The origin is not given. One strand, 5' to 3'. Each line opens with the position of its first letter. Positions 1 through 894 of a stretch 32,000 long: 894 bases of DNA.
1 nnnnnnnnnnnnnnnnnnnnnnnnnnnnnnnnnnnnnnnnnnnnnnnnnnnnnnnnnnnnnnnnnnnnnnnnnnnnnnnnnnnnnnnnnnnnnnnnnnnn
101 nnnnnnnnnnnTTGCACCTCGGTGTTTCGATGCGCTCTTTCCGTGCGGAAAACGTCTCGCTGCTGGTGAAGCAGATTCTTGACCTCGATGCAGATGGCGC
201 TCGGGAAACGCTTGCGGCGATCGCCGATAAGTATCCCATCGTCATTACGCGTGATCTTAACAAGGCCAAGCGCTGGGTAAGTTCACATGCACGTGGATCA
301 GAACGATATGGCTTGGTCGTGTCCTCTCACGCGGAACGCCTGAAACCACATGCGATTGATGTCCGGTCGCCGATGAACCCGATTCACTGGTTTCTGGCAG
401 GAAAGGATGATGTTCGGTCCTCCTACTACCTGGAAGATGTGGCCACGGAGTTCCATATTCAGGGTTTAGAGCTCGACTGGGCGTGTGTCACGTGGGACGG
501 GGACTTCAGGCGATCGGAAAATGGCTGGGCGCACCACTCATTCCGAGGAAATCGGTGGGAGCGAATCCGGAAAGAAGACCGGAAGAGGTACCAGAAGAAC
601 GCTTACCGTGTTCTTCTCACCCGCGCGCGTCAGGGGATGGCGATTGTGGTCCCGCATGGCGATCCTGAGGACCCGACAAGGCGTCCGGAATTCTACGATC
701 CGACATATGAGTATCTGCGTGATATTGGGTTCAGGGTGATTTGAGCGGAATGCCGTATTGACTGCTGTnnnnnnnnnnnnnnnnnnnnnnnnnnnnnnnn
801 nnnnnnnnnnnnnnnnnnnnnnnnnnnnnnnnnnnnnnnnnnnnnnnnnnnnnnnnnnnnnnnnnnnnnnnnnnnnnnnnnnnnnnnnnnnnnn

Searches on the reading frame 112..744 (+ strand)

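Call 3: search_protein_families(library=pfam, proteins=[window:112-744:+], max_evalue=1)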
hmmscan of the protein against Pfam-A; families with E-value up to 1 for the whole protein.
window:112-744:+ (210 aa): 3 families
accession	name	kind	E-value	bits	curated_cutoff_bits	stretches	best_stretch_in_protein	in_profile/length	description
PF09848.15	SLFN-g3_helicase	-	4.7e-40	138.4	24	1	2-181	154-353/354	Schlafen group 3, DNA/RNA helicase domain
PF01590.32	GAF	-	0.029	15.4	22.4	1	116-189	14-76/133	GAF domain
PF09654.15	DUF2396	-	0.061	14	21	1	13-72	66-125/157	Protein of unknown function (DUF2396)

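Call 4: search_protein_families(library=padloc, proteins=[window:112-744:+], max_evalue=1)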
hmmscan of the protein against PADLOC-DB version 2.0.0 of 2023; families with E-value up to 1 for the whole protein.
window:112-744:+ (210 aa): 1 family
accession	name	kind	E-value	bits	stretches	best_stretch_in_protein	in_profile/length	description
PDLC05014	PDC-S41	-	2.9e-98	327.9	1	1-209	444-652/657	-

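Call 5: search_protein_families(library=ncbifam, proteins=[window:112-744:+], max_evalue=1)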
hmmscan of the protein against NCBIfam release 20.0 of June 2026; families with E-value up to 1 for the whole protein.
window:112-744:+ (210 aa): 0 families
